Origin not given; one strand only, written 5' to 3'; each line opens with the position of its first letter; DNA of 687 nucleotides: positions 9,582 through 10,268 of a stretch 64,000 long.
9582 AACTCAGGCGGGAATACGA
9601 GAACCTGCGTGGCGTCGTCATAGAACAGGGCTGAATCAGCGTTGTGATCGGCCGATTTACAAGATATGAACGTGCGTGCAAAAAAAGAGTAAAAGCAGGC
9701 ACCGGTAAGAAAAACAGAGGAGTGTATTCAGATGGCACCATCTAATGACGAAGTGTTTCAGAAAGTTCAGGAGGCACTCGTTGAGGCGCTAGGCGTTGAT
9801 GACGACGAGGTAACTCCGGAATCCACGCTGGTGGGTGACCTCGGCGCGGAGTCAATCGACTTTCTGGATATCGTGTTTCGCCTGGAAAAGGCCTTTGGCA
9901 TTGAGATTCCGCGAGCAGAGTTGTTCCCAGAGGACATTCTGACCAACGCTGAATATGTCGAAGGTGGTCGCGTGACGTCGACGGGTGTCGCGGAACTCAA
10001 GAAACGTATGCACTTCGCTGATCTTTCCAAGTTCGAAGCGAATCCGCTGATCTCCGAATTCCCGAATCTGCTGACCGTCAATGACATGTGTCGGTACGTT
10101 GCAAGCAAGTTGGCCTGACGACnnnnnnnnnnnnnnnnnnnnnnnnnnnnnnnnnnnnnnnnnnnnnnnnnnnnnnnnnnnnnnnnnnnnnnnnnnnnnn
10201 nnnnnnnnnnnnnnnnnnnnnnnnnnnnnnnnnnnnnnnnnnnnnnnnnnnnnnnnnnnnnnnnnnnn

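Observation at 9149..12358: Compact FabZ-ACP-FabA-like-KAS lipid-synthesis cassette with a long ACP and an antisense Pmp3 proteolipid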

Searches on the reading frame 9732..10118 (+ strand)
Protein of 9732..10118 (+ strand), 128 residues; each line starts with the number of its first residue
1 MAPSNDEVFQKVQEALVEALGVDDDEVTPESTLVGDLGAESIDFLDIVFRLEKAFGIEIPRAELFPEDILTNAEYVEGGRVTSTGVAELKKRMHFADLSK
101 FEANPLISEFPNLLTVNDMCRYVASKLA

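Call 5: search_protein_families(library=pfam, proteins=[window:9732-10118:+], max_evalue=0.1)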
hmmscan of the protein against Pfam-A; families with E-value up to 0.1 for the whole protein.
window:9732-10118:+ (128 aa): 1 family
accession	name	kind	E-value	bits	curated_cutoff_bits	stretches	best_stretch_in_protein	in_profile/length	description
PF00550.31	PP-binding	-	9.6e-13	48.6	20.8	1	10-65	1-55/67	Phosphopantetheine attachment site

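Call 6: search_protein_families(library=ncbifam, proteins=[window:9732-10118:+], max_evalue=0.1)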
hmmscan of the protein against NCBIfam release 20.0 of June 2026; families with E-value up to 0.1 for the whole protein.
window:9732-10118:+ (128 aa): 19 families
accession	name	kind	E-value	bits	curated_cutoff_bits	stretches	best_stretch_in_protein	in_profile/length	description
NF002150.0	PRK00982.1-4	subfamily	1.2e-18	67.1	66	1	5-63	3-61/80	acyl carrier protein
NF002148.0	PRK00982.1-2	subfamily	2e-18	66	71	1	5-63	2-60/79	acyl carrier protein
TIGR00517.1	acyl_carrier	equivalog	4.3e-15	55.4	70.45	1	5-62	1-58/77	acyl carrier protein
NF002151.0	PRK00982.1-5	equivalog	9.4e-15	54.5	92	1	7-63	3-59/78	acyl carrier protein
NF005079.0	PRK06508.1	equivalog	5.9e-14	52.2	83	1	8-62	4-58/93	acyl carrier protein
NF002149.0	PRK00982.1-3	equivalog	2.4e-13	49.8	106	1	7-63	3-59/78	acyl carrier protein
NF006031.0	PRK08172.1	equivalog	1.6e-12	47.9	76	1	8-64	5-61/82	acyl carrier protein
NF003757.0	PRK05350.1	equivalog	1.3e-10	41.2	65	1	5-60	4-59/83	acyl carrier protein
NF002147.0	PRK00982.1-1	equivalog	1.4e-10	40.8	84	1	1-64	1-64/83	acyl carrier protein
NF009104.0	PRK12449.1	equivalog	7.6e-08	32.2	70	1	4-62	2-60/80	acyl carrier protein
NF040636.1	AcpM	exception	1.3e-07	31.5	146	1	5-64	3-62/93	meromycolate extension acyl carrier protein AcpM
NF058660.1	cispen_ACP_AmcB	equivalog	4e-05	23.7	80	1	10-70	4-66/80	cispentacin biosynthesis acyl carrier protein AmcB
NF004533.0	PRK05883.1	equivalog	4e-05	23.4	72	1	1-66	17-82/100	acyl carrier protein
NF006617.0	PRK09184.1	subfamily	0.00027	20.9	70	1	4-59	10-69/96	phosphopantetheine-binding protein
NF005502.0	PRK07117.1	equivalog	0.0039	17.4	79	1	7-67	5-65/82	acyl carrier protein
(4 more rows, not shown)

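Call 8: find_homologous_proteins(query=window:9732-10118:+)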
Query window:9732-10118:+ (128 aa): 8000 proteins with E <= 0.001 among 8000 candidates; the best 120 are listed.
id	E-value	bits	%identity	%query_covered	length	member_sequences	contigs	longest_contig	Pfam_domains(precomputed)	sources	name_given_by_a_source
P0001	5.5e-76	270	100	100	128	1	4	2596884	PF00550.32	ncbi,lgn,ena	-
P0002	1.5e-67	243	91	99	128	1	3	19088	PF00550.32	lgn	-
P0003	4.1e-67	242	91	99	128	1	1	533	PF00550.32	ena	-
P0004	5.5e-67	241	89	100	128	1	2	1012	PF00550.32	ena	-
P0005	2.5e-66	239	91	99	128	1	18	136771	PF00550.32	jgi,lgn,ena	-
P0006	4.7e-66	238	90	99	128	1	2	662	PF00550.32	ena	-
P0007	3.7e-65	235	88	99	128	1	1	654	PF00550.32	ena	-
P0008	4.3e-65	235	87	98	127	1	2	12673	PF00550.32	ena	-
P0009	6.0e-65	235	87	98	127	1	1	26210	PF00550.32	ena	-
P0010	6.4e-65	235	87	98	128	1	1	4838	PF00550.32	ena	-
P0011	6.4e-65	235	87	98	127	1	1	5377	PF00550.32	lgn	-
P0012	1.6e-64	233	87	98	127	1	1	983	PF00550.32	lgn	-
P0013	3.8e-64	232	86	98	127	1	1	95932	PF00550.32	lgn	-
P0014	4.9e-64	232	86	98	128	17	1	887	PF00550.32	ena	-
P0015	7.8e-64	231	86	98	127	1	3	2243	PF00550.32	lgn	-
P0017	9.4e-64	231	84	100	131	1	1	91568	PF00550.32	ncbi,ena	-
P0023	1.7e-63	230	85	98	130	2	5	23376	PF00550.32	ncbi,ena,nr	ncbi:MAG: acyl carrier protein [Planctomycetales bacterium]|nr:acyl carrier protein [Planctomycetale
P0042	6.4e-62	225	83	98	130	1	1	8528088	PF00550.32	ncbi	-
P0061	4.4e-61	222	80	100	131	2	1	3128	PF00550.32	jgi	jgi:acyl carrier protein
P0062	4.4e-61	222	83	98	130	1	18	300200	PF00550.32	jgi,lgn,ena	-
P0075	1.2e-60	221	82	98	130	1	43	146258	PF00550.32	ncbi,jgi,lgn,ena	jgi:acyl carrier protein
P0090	2.4e-60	220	82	99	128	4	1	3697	PF00550.32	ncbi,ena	-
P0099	3.2e-60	219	80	98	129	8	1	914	PF00550.32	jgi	jgi:acyl carrier protein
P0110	5.2e-60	219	82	98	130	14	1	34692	PF00550.32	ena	-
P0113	5.3e-60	219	79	100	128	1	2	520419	PF00550.32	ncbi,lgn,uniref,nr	ncbi:acyl carrier protein [Blastopirellula marina]|uniref:Acyl carrier protein n=1 Tax=Blastopirellu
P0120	6.0e-60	219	80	98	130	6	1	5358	PF00550.32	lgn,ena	-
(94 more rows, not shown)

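Call 15: search_solved_structures(query=window:9732-10118:+, max_evalue=0.001, show_alignments=2)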
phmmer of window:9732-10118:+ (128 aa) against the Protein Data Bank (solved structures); distinct sequences matched with E-value up to 0.001: 74 (the best 60 are shown).
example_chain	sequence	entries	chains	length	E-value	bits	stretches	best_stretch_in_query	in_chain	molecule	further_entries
6lvt_A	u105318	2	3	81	1.2e-12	51.4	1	4-65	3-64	Acyl carrier protein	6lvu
8jfn_B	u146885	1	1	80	2.3e-11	47.3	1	7-64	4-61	Acyl carrier protein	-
8jfg_G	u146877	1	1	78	3.7e-11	46.6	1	8-64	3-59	Acyl carrier protein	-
8jfh_E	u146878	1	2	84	4.1e-11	46.5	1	8-64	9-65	Acyl carrier protein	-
4zjb_G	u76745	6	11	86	4.4e-11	46.4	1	8-64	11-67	Acyl carrier protein | Acyl carrier protein,Acyl carrier protein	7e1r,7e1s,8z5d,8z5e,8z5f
5h9g_A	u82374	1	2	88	4.7e-11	46.3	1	8-64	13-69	Acyl carrier protein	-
8jfi_G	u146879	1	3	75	9e-11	45.4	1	9-64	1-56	Acyl carrier protein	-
2ehs_A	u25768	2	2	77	1.1e-10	45.1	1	10-63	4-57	Acyl carrier protein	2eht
4dxe_H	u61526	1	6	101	1.3e-10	44.9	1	7-64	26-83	Acyl carrier protein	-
5h9h_A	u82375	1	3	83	1.7e-10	44.5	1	8-64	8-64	Acyl carrier protein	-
2kw2_A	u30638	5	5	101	2.3e-10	44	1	8-63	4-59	Specialized acyl carrier protein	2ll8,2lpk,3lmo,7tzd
2n57_A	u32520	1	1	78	4e-10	43.3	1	8-72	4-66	Acyl carrier protein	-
6ihc_G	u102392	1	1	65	6.4e-10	42.6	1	13-63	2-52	holo-form acyl carrier protein (holo-ACP)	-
2kwl_A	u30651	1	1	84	8e-10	42.3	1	4-64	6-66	Acyl carrier protein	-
2l0q_A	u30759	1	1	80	9.6e-10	42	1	8-64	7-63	Acyl carrier protein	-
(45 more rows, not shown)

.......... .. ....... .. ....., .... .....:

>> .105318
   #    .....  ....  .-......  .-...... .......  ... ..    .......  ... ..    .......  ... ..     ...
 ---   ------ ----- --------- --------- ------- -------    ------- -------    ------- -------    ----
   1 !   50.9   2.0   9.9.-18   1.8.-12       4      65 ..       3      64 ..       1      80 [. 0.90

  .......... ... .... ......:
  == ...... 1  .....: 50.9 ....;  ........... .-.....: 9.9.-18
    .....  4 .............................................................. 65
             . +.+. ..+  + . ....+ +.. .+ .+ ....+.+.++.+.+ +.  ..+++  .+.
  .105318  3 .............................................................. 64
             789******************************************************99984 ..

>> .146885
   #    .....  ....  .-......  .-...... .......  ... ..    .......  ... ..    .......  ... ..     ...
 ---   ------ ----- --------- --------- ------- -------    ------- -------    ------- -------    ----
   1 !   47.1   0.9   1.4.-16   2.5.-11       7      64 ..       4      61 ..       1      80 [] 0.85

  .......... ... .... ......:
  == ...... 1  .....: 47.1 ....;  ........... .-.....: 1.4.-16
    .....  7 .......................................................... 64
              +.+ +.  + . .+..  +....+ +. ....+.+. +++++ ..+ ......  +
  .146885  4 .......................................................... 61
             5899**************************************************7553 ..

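Call 21: find_encoding_contigs(protein=P0113, flank=10000, max_places=2)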
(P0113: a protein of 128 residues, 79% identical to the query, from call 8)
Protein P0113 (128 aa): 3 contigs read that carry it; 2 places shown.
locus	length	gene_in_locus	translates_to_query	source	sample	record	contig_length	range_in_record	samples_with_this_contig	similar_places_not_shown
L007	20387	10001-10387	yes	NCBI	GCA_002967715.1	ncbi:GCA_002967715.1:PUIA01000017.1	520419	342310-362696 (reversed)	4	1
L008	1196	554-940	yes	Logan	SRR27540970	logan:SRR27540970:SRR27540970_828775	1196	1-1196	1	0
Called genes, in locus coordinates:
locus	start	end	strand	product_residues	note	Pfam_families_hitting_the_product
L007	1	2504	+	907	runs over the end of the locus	PF00521:DNA_topoisoIV, PF03989:DNA_gyraseA_C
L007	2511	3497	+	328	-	PF01370:Epimerase, PF04321:RmlD_sub_bind, PF16363:GDP_Man_Dehyd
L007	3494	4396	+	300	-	PF01073:3Beta_HSD, PF01370:Epimerase, PF04321:RmlD_sub_bind, PF16363:GDP_Man_Dehyd, PF07993:NAD_binding_4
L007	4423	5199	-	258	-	PF03309:Pan_kinase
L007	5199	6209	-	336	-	PF01018:GTP1_OBG, PF01926:MMR_HSR1, PF02421:FeoB_N (weak)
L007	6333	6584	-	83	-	PF01016:Ribosomal_L27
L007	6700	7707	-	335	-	-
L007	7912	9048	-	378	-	PF02445:NadA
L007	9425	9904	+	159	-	PF07977:FabA, PF22818:ApeI-like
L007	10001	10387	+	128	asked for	PF00550:PP-binding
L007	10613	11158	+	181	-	PF07977:FabA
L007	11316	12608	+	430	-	PF00109:ketoacyl-synt, PF02801:Ketoacyl-synt_C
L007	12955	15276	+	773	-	PF07635:PSCyt1 (faint), PF07626:PSD3, PF16841:CBM60, PF07637:PSD5, PF07631:PSD4, PF07627:PSCyt3, PF07624:PSD2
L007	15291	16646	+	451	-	PF07586:HXXSHH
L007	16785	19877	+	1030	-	PF07635:PSCyt1, PF07583:PSCyt2, PF13385:Laminin_G_3, PF07587:PSD1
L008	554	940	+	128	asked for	PF00550:PP-binding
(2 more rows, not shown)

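Call 42: predict_structure(alignment_id=A2)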
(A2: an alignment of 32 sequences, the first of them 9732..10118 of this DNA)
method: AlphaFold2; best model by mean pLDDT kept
length: 128 residues; sequences in the alignment: 32
mean_pLDDT: 88.2   pTM: 0.80
mean pLDDT of the five models: 88.2, 87.8, 87.5, 81.0, 75.1
residues with pLDDT >= 90: 56; 70-90: 70; 50-70: 2; < 50: 0
segments of 3 or more residues with pLDDT < 50: none
pLDDT, mean of each block of 10 residues (from residue 1): 83 95 94 92 90 91 80 85 89 85 86 90 88
secondary structure, 60 per line:
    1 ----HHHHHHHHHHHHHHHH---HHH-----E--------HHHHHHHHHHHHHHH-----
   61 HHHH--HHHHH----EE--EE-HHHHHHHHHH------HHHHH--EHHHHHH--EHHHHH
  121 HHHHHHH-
elements in order: H5-20 H41-55 H61-64 H67-71 H83-92 H99-103 H107-112 H116-127

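Call 45: fold_search(model_id=the predicted structure, library=pdb)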
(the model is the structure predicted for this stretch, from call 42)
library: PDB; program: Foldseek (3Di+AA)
matches with E <= 10: 376; with E <= 0.001: 5
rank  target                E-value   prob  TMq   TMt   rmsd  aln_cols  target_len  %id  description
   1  6lvu_A                4.5e-04  1.00  0.51  0.81   5.1       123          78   26  Crystal structure of apo acyl carrier protein from Thermotoga maritima (released 2020-04-22)
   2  3lmo                  6.4e-04  1.00  0.50  0.66   4.8       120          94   20  Crystal Structure of specialized acyl carrier protein (RPA2022) from Rhodopseudomonas palustris, Northeast Structural Ge (released 2010-02-16)
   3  8jfh_E                8.0e-04  1.00  0.49  0.77   5.3       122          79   27  Crystal structure of 3-oxoacyl-ACP reductase FabG in complex with NADP+ and 3-keto-octanoyl-ACP from Helicobacter pylo (released 2023-11-15)
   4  2kw2_MODEL_1_A        8.0e-04  1.00  0.52  0.66   4.9       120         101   19  Solution NMR of the specialized acyl carrier protein (RPA2022) from Rhodopseudomonas palustris, Northeast Stru (released 2010-04-21)
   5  6lvt_MODEL_1_A        8.5e-04  1.00  0.55  0.82   2.5       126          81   27  Solution structure of holo acyl carrier protein from Thermotoga maritima (released 2020-12-09)
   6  5h9h_B                1.0e-03  1.00  0.50  0.81   2.6       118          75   24  holo acyl carrier protein (holo-ACP) from Helicobacter pylori (released 2016-12-28)
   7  2qnw                  1.0e-03  1.00  0.53  0.82   4.0       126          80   21  Toxoplasma gondii apicoplast-targeted acyl carrier protein (released 2007-07-31)
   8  1x3o                  1.1e-03  1.00  0.54  0.85   4.7       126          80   21  Crystal structure of the acyl carrier protein from thermus thermophilus HB8 (released 2006-05-16)
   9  2eht                  1.1e-03  1.00  0.39  0.63   7.9        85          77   34  Crystal structure of acyl carrier protein from Aquifex aeolicus (form 2) (released 2007-09-11)
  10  8f5i_A                1.3e-03  1.00  0.53  0.73   4.3       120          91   21  SARS-CoV-2 S2 helix epitope scaffold bound by antibody DH1057.1 (released 2023-10-11)
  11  2n57_MODEL_1_A        1.3e-03  1.00  0.48  0.74   4.4       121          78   25  NMR structure of Acyl carrier protein from Brucella melitensis (released 2015-07-22)
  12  2ehs                  1.3e-03  1.00  0.40  0.65   7.9        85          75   34  Crystal structure of acyl carrier protein from Aquifex aeolicus (form 1) (released 2007-09-11)
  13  9a4c_A                1.6e-03  1.00  0.50  0.80   3.6       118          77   21  Integrative model of ACP-HEPS2 by crosslinking MS and deep learning (released 2024-09-18)
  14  1l0i                  1.7e-03  1.00  0.42  0.68   1.1        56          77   41  Crystal structure of butyryl-ACP I62M mutant (released 2003-02-11)
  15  6n3p_I                1.8e-03  1.00  0.41  0.67   1.4        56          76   41  Crosslinked AcpP=FabZ complex from E. coli Type II FAS (released 2019-03-13)
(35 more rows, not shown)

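Call 80: find_encoding_contigs(protein=P0042, flank=10000, max_places=2)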
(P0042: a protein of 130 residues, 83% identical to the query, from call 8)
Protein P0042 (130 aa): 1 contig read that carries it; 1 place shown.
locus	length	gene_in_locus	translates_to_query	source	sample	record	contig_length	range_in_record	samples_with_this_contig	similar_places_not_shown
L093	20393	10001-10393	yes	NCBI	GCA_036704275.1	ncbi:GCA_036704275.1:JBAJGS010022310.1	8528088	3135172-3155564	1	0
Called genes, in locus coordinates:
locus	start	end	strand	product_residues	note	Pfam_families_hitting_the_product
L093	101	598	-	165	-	PF00111:Fer2, PF13085:Fer2_3 (weak), PF01799:Fer2_2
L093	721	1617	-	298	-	PF00941:FAD_binding_5, PF03450:CO_deh_flav_C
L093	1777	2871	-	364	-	-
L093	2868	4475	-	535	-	PF13620:CarboxypepD_reg (weak), PF14522:Cytochrome_C7 (faint), PF13435:Cytochrome_C554 (faint)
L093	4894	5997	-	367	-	PF24814:WD40_Prp19, PF25174:Beta-prop_THOC3, PF23381:Beta-prop_IFT122_1st (weak), PF24817:WD40_WDHD1_1st, PF25175:Beta-prop_WDR5, PF25173:Beta-prop_WDR3_1st, PF25174:Beta-prop_THOC3 (weak), PF23381:Beta-prop_IFT122_1st, +9 more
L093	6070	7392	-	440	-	PF07394:DUF1501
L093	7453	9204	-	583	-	PF07583:PSCyt2, PF07587:PSD1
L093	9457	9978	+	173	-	PF07977:FabA, PF22818:ApeI-like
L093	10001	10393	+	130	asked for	PF00550:PP-binding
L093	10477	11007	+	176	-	PF07977:FabA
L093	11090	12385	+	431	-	PF00109:ketoacyl-synt, PF02801:Ketoacyl-synt_C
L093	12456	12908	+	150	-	-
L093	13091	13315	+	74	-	-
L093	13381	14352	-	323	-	-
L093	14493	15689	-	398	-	PF22244:GCE_fung (faint)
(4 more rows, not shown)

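Call 81: list_cluster_members(proteins=[P0014, P0110, P0099, P0120, P0090, P0023, P0061, P0017, P0075, P0062])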
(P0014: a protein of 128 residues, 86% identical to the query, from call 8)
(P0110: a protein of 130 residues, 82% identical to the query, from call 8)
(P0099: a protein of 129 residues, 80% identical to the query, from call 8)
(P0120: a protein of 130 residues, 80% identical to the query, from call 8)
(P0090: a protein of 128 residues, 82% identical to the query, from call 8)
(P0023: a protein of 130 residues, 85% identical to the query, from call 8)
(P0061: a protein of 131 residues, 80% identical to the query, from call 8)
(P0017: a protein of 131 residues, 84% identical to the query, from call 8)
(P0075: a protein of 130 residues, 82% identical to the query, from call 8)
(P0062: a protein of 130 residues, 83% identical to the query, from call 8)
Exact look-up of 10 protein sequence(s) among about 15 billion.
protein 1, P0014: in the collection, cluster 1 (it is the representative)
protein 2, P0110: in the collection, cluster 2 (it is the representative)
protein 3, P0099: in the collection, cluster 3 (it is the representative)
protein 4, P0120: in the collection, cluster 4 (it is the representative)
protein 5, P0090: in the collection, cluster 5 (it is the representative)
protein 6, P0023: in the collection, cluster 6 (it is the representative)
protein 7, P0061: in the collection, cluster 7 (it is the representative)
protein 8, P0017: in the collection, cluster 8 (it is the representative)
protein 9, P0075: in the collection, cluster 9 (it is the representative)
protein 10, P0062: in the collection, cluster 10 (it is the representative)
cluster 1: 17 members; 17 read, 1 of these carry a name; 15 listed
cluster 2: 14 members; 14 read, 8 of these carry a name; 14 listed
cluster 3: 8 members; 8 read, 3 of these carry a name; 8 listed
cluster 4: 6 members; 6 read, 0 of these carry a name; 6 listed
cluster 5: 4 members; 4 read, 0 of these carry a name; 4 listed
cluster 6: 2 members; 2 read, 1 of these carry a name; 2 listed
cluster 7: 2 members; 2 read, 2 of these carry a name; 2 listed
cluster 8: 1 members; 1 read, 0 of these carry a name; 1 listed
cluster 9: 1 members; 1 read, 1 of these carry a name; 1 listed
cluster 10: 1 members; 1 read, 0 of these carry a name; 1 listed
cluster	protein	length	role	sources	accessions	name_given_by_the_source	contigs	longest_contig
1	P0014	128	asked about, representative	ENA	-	-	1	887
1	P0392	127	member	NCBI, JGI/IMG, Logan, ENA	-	acyl carrier protein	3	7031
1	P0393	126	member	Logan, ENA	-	-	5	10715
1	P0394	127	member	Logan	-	-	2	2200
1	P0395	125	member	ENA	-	-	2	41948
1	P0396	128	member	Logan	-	-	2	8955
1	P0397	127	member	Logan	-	-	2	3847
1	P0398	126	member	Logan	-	-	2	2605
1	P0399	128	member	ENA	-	-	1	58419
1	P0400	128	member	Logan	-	-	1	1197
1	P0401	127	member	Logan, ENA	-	-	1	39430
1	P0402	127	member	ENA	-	-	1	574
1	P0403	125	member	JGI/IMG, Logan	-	-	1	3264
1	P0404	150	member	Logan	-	-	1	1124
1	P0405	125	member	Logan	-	-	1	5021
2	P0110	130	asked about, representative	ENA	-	-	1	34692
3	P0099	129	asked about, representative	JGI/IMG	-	acyl carrier protein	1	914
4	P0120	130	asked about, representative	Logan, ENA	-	-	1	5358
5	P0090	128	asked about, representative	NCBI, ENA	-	-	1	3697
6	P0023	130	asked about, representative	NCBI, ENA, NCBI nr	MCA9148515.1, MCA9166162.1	MAG: acyl carrier protein [Planctomycetales bacterium] | acyl carrier protein [Planctomycetales bacterium]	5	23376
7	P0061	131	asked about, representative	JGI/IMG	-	acyl carrier protein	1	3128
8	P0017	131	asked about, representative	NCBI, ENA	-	-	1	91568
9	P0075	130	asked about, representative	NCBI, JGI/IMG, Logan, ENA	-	acyl carrier protein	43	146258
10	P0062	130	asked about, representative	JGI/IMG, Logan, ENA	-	-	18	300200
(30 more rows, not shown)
